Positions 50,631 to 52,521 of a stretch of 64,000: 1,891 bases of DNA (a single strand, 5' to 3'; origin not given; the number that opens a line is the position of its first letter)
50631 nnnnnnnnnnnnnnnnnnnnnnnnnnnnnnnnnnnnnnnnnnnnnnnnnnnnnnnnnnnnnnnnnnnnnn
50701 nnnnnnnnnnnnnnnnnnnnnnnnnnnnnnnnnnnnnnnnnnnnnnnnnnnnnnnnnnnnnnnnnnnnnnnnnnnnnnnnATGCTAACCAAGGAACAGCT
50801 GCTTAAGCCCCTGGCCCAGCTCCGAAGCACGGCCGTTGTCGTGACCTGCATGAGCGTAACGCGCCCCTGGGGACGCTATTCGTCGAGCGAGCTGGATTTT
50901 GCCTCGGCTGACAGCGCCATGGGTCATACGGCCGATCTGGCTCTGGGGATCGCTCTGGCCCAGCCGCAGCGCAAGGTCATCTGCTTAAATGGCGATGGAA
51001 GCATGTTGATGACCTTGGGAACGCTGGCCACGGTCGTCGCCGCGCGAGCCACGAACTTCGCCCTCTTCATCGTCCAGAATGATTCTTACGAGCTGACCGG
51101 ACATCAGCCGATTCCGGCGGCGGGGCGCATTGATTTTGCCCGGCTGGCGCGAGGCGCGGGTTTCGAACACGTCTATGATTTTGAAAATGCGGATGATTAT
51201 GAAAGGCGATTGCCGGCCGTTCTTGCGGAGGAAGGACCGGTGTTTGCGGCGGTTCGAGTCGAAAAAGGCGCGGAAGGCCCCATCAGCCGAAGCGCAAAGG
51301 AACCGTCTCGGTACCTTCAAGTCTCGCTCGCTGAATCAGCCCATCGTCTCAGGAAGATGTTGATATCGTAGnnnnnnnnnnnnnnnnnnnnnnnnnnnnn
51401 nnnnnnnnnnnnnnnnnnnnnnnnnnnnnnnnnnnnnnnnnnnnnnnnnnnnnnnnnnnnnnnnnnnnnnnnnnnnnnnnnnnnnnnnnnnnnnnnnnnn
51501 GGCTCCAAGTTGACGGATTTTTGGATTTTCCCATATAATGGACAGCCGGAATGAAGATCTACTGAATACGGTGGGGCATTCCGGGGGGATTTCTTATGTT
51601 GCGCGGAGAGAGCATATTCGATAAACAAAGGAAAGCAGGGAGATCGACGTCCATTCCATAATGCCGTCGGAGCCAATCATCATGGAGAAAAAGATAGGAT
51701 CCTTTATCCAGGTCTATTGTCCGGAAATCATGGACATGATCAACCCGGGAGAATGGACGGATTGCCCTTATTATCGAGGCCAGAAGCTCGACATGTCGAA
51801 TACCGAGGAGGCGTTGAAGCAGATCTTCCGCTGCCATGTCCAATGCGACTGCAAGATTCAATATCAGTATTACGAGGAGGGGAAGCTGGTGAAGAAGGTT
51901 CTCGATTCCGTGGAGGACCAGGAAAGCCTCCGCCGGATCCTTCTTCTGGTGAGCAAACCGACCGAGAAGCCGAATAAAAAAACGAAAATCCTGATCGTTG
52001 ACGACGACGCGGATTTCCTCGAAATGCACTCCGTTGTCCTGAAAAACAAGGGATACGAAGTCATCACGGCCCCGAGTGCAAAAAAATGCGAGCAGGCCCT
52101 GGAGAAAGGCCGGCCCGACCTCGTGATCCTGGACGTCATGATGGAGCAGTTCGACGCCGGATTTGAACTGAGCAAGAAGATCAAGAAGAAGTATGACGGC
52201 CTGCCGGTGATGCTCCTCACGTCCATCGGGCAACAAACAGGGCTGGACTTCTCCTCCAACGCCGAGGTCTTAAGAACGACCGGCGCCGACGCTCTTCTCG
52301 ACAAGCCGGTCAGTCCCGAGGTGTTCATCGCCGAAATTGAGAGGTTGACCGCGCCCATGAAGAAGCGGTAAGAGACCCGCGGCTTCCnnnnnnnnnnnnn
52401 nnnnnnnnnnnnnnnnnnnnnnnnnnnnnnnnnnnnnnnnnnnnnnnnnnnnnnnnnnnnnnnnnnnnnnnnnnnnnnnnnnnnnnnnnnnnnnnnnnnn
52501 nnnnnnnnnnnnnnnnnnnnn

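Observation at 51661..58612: Candidate redox/H2-responsive phosphorelay wired to a fused Nfn-like bifurcating flavoprotein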

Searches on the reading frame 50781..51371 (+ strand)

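Call 4: search_protein_families(library=pfam, proteins=[window:50781-51371:+], max_evalue=0.01)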
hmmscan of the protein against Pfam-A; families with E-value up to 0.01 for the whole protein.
window:50781-51371:+ (196 aa): 1 family
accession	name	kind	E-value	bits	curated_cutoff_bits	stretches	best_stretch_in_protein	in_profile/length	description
PF02775.26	TPP_enzyme_C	-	3.6e-19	69.5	21.9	1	45-155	28-148/151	Thiamine pyrophosphate enzyme, C-terminal TPP binding domain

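Call 74: search_protein_families(library=ncbifam, proteins=[window:50781-51371:+], max_evalue=0.00001)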
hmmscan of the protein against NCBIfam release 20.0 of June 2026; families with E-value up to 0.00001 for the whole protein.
window:50781-51371:+ (196 aa): 28 families (the best 25 are shown)
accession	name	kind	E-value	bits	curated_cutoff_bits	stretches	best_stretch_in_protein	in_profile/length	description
NF004813.0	PRK06163.1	equivalog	7.6e-32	110.6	240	1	46-165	58-177/202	hypothetical protein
TIGR03297.1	Ppyr-DeCO2ase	equivalog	1.8e-29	102.9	312.5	1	45-176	220-350/360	phosphonopyruvate decarboxylase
TIGR03846.1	sulfopy_beta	equivalog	1e-27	97.2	221.5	1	46-163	43-159/182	sulfopyruvate decarboxylase subunit beta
NF006016.1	PRK08155.1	equivalog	8e-15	54.3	870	1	46-162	410-534/554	acetolactate synthase large subunit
NF005760.0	PRK07586.1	equivalog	1.4e-11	44.1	363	1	45-105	385-444/514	acetolactate synthase large subunit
NF005485.1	PRK07092.1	equivalog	1.3e-10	40.8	493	1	3-161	349-519/523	benzoylformate decarboxylase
NF006052.0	PRK08199.1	subfamily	4.5e-10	38.4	539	1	32-160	402-537/559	thiamine pyrophosphate protein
NF005470.0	PRK07064.1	equivalog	4.6e-10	39.1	495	1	42-160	404-529/552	thiamine pyrophosphate-binding protein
TIGR04377.1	myo_inos_iolD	equivalog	7.5e-10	38.1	715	1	30-104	425-498/616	3D-(3,5/4)-trihydroxycyclohexane-1,2-dione acylhydrolase (decyclizing)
NF005651.0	PRK07418.1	subfamily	4.8e-09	34.9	942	1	45-164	435-563/617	acetolactate synthase large subunit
NF007207.0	PRK09628.1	equivalog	1.1e-08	35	364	1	29-117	53-140/277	2-oxoglutarate ferredoxin oxidoreductase subunit beta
TIGR00118.1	acolac_lg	equivalog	1.4e-08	33.7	538.35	1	46-163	411-537/557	biosynthetic-type acetolactate synthase large subunit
NF006591.0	PRK09124.1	equivalog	2.9e-08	32.5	792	1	46-162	409-531/574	ubiquinone-dependent pyruvate dehydrogenase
NF005114.0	PRK06546.1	equivalog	4.1e-08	32.2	893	1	46-158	409-527/578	pyruvate dehydrogenase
NF006524.0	PRK08978.1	equivalog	5.3e-08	31.6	738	1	41-102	396-457/548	acetolactate synthase 2 catalytic subunit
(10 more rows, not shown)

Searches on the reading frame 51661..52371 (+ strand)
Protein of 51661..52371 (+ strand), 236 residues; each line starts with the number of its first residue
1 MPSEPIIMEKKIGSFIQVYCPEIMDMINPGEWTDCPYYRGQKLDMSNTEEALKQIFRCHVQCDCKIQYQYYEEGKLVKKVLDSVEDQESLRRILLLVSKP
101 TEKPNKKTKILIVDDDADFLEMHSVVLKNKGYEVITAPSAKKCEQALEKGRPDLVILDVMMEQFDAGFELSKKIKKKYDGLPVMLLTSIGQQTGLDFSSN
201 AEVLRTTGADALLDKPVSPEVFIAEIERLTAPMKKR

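Call 3: search_protein_families(library=pfam, proteins=[window:51661-52371:+], max_evalue=0.01)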
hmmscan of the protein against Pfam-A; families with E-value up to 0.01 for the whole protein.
window:51661-52371:+ (236 aa): 2 families
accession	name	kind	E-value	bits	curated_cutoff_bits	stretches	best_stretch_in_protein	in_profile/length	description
PF00072.30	Response_reg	-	8.3e-19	68.2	30.2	1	110-226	1-110/111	Response regulator receiver domain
PF06490.17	FleQ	-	0.0012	19.6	22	1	109-192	1-81/108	Flagellar regulatory protein FleQ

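Call 23: find_homologous_proteins(query=window:51661-52371:+, max_evalue=0.00001)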
Query window:51661-52371:+ (236 aa): 1688 proteins with E <= 0.00001 among 3427 candidates; the best 120 are listed.
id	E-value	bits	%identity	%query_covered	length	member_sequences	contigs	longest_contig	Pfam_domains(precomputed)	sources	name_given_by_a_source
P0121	2.6e-133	460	91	97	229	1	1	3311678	PF00072.31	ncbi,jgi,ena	jgi:CheY-like chemotaxis protein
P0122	5.3e-133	459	91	97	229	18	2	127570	PF00072.31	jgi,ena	-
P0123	5.8e-133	459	91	97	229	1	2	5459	PF00072.31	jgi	-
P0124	6.3e-133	459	89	97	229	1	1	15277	PF00072.31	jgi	-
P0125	1.9e-132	458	90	97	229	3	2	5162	PF00072.31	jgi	-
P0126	4.0e-131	453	89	97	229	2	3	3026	PF00072.31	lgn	-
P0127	3.8e-125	434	85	98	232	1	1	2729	PF00072.31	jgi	jgi:two-component system alkaline phosphatase synthesis response regulator PhoP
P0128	3.4e-124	431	86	97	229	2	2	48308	PF00072.31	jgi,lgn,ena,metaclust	metaclust:\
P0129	1.2e-118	412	83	97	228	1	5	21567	PF00072.31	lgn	-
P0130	8.4e-117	406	81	97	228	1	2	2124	PF00072.31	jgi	jgi:CheY-like chemotaxis protein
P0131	7.1e-112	390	79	97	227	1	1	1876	PF00072.31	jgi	jgi:CheY-like chemotaxis protein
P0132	7.2e-111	387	78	95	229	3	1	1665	PF00072.31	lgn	-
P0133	4.3e-110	384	76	96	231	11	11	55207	PF00072.31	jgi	jgi:CheY-like chemotaxis protein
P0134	6.7e-110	384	77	95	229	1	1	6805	PF00072.31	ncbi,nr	ncbi:MAG: response regulator [Candidatus Aminicenantes bacterium]|nr:response regulator [Candidatus 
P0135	1.3e-109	383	77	97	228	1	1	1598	PF00072.31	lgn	-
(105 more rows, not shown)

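Call 31: predict_structure(alignment_id=A1)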
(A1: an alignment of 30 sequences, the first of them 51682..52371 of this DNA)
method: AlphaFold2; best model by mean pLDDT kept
length: 229 residues; sequences in the alignment: 30
mean_pLDDT: 78.7   pTM: 0.60
mean pLDDT of the five models: 78.7, 75.9, 74.7, 70.3, 68.3
residues with pLDDT >= 90: 54; 70-90: 134; 50-70: 27; < 50: 14
segments of 3 or more residues with pLDDT < 50: 1-4, 93-98, 227-229
pLDDT, mean of each block of 10 residues (from residue 1): 57 80 75 79 82 82 70 79 76 53 91 77 84 93 93 81 93 92 64 78 85 77 66
secondary structure, 60 per line:
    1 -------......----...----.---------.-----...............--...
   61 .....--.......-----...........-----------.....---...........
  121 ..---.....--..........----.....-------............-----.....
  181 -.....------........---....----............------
elements in order: E8-13 E18-20 H41-55 E58-65 E68-74 H80-90 E102-106 H110-122 E126-130 H133-142 E147-151 H159-170 E176-180 H182-186 H193-200 E204-207 H212-223

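Call 74: search_protein_families(library=ncbifam, proteins=[window:51682-52371:+], max_evalue=0.00001)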
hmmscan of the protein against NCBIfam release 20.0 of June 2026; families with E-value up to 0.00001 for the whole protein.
window:51682-52371:+ (229 aa): 57 families (the best 25 are shown)
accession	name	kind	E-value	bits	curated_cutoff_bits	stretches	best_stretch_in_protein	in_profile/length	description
TIGR02154.1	PhoB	equivalog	1e-16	60.9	296.2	1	101-221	3-118/226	phosphate regulon transcriptional regulator PhoB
NF047793.1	ResRegPgtA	equivalog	3.2e-16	59.2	650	1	98-221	3-119/414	two-component system response regulator PgtA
NF040689.1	MtrAB_MtrA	equivalog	8.2e-16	58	300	1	103-220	1-110/219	MtrAB system response regulator MtrA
NF007005.1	PRK09468.1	equivalog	1.5e-15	57.3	331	1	99-220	2-116/237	osmolarity response regulator transcription factor OmpR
NF045944.1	ResRegRpaBCyano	equivalog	2.6e-15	56.4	330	1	104-222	1-111/229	response regulator transcription factor RpaB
NF007135.0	PRK09581.1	equivalog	7.7e-15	54.6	474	1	101-223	3-120/457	PleD family two-component system response regulator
NF011695.0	PRK15115.1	equivalog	8.9e-15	54.4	763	1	98-185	4-90/445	two-component system response regulator GlrR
NF033117.2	vanR_ACDEGLN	exception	1.2e-14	54.5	350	1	103-219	1-109/226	VanR-ABDEGLN family response regulator transcription factor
NF051870.1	NAssimRespRegNtrX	equivalog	1.6e-14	53.6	600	1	102-221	3-117/452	nitrogen assimilation response regulator NtrX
NF040534.1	resp_reg_YycF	equivalog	4.3e-14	52.3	340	1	102-219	2-111/231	response regulator YycF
NF033120.0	vanR_FM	exception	1.4e-13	51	460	1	99-219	2-114/231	vancomycin resistance response regulator transcription factor, VanR-F/VanR-M family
TIGR03787.1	marine_sort_RR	equivalog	1.6e-13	50.7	335.7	1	102-222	2-117/227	proteobacterial dedicated sortase system response regulator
NF053854.1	RespRegPhoBBctds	equivalog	2.1e-13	50.2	270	1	103-219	1-111/225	two-component system response regulator PhoB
NF041733.1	resp_reg_CseB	equivalog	6e-13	48.7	350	1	102-220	2-112/228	two-component system response regulator CseB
NF045505.1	RR_RssB_Pseudo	equivalog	3.3e-12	46.2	700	1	98-210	3-108/394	two-component system response regulator RssB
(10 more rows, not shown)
